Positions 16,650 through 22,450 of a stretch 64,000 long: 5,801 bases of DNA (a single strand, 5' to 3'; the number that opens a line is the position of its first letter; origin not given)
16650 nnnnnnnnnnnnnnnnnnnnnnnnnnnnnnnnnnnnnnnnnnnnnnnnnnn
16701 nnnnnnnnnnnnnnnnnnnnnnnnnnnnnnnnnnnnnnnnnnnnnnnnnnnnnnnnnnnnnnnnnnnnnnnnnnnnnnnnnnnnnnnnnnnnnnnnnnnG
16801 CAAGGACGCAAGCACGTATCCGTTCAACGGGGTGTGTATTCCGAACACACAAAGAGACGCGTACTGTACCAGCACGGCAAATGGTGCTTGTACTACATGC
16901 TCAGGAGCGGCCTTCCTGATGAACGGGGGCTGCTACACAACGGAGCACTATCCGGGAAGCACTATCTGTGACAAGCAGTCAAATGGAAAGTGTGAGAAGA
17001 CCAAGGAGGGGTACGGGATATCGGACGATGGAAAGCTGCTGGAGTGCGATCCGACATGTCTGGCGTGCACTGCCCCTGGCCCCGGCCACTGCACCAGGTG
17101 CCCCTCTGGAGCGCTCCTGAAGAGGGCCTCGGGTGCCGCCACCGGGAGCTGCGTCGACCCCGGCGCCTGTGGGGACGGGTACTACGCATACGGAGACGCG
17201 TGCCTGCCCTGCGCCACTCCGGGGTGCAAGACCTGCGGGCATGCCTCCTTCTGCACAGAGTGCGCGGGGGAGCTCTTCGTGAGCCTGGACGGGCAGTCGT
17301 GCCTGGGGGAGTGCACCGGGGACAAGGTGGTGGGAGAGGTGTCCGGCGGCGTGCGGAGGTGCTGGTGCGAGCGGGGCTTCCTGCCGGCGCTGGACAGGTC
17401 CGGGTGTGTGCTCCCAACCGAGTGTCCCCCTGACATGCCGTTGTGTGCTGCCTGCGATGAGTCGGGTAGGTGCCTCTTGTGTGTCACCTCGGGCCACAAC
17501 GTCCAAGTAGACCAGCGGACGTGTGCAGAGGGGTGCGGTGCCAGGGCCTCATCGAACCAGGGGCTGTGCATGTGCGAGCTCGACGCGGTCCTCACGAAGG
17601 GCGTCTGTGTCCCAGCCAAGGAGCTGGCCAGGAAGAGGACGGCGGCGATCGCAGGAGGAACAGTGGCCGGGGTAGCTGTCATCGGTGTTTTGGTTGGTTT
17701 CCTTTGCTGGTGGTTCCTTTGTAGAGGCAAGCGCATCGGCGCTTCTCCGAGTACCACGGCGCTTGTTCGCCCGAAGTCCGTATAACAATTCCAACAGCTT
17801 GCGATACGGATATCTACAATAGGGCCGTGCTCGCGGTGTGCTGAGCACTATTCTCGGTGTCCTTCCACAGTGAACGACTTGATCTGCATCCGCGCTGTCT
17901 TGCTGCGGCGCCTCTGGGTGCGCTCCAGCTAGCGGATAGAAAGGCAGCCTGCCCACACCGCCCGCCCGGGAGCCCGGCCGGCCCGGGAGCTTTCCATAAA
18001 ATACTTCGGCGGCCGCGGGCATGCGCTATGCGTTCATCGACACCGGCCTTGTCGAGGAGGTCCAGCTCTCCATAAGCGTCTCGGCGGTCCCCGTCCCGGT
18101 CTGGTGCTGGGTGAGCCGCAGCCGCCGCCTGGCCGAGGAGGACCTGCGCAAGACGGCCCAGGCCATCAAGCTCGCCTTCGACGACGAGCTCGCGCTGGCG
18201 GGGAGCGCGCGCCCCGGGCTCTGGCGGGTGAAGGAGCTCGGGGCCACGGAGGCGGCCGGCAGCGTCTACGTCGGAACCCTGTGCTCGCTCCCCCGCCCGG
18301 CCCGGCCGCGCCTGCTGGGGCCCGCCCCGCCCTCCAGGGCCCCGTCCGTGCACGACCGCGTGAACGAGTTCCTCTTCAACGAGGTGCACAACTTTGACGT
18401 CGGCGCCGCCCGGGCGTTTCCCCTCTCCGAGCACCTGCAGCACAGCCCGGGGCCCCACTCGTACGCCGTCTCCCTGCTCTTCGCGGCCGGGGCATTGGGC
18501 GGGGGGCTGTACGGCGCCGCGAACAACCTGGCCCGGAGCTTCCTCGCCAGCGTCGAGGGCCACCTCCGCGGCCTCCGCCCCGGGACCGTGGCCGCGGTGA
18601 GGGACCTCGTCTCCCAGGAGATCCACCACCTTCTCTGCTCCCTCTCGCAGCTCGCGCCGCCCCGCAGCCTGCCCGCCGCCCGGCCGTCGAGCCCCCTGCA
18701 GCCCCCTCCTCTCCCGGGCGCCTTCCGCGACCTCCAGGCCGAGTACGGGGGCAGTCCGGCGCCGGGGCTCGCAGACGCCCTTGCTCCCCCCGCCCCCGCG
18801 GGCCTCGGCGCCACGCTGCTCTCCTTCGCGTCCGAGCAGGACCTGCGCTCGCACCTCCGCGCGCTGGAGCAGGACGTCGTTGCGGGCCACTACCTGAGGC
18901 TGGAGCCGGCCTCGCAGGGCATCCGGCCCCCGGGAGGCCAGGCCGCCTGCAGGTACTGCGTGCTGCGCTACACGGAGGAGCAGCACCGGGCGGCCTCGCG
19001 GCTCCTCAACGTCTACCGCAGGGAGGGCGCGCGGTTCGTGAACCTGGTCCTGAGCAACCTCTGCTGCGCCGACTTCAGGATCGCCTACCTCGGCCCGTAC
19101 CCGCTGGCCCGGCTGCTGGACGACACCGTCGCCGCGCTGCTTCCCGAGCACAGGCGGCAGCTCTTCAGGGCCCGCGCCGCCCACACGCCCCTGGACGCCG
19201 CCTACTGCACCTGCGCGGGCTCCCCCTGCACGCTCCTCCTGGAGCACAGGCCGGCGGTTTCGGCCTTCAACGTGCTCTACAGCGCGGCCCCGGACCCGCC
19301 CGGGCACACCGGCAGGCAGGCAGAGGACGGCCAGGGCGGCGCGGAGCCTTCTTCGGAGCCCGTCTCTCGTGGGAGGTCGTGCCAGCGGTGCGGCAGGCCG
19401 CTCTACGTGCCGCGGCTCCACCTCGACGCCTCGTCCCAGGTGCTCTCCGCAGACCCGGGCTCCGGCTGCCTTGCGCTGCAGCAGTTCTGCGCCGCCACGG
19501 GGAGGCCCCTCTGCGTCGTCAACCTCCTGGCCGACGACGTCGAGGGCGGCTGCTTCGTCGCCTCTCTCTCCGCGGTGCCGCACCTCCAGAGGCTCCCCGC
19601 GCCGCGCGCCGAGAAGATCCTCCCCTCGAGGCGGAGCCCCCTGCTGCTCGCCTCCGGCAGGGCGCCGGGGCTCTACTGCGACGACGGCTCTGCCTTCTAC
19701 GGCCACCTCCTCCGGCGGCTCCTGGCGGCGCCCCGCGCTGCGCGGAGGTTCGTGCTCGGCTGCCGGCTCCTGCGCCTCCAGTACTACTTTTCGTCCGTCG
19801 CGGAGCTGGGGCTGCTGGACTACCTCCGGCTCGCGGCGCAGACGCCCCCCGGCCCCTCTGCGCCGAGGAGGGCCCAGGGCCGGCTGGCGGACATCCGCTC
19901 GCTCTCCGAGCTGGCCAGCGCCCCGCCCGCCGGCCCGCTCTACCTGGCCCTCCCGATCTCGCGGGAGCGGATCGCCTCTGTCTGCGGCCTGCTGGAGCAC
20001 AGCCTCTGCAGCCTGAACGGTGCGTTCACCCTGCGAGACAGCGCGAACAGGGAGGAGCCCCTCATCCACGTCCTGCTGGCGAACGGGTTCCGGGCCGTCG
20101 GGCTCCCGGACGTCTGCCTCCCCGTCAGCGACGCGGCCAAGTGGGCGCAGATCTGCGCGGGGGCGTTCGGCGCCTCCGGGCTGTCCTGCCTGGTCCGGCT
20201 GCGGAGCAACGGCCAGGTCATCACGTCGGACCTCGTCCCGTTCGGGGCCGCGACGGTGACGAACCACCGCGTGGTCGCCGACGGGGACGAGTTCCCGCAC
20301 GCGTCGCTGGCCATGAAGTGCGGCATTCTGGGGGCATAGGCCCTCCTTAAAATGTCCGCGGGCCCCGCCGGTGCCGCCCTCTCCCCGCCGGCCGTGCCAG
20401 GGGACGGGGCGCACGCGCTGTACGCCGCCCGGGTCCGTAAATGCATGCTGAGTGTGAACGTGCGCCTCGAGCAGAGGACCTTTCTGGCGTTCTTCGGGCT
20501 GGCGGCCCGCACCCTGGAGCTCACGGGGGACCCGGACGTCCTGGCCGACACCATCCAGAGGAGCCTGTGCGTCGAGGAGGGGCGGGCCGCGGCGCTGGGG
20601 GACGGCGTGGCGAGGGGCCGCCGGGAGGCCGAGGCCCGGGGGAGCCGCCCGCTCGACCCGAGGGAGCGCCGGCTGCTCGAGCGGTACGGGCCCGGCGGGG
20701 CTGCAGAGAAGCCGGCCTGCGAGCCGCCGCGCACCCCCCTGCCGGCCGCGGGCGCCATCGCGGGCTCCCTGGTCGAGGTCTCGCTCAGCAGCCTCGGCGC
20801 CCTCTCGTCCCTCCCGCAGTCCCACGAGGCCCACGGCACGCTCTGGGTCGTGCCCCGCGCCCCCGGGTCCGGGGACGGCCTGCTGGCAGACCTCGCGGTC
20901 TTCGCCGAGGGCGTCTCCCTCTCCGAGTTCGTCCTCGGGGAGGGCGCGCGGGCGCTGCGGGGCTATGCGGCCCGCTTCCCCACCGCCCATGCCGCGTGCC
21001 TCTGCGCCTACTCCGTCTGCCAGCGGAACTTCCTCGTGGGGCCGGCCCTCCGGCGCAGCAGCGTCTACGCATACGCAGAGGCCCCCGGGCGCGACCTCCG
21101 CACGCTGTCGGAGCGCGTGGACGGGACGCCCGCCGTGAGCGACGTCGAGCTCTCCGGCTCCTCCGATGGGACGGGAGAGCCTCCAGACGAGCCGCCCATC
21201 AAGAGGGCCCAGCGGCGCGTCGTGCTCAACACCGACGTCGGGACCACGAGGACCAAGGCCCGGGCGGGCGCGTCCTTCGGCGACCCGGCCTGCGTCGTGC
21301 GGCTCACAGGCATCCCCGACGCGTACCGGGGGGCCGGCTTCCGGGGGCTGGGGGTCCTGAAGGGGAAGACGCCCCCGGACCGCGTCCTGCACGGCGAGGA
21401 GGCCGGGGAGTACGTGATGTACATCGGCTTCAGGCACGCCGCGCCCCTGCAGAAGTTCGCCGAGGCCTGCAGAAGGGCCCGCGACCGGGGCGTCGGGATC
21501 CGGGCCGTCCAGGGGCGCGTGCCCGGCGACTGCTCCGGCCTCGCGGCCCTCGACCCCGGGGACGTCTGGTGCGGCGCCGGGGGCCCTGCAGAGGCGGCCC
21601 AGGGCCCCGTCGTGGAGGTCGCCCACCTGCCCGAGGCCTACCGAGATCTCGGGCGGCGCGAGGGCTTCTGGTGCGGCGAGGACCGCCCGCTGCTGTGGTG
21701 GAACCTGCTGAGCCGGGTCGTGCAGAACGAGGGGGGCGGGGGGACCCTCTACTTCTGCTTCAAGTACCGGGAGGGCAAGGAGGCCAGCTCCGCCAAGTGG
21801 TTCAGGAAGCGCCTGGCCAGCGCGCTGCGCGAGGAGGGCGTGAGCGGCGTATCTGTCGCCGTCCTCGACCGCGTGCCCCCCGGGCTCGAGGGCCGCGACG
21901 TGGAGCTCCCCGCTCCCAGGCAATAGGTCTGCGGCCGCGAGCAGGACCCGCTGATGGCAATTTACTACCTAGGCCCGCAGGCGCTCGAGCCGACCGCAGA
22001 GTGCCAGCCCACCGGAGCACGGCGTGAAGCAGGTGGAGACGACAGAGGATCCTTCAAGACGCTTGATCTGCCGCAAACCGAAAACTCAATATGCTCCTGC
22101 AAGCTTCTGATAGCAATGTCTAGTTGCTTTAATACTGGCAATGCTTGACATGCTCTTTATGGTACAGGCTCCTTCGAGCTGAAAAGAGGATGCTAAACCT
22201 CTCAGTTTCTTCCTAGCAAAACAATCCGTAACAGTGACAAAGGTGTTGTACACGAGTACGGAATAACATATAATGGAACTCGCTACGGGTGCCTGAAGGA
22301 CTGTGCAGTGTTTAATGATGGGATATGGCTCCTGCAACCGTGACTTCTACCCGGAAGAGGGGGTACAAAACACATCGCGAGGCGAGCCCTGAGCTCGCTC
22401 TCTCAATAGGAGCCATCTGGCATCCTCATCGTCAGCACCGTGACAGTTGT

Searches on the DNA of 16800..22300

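Call 76: search_rna_families(source=window, start=16800, end=22300, threshold=evalue, max_evalue=0.01)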
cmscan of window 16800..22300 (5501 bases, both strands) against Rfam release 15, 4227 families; matches with E-value up to 0.01: 0.
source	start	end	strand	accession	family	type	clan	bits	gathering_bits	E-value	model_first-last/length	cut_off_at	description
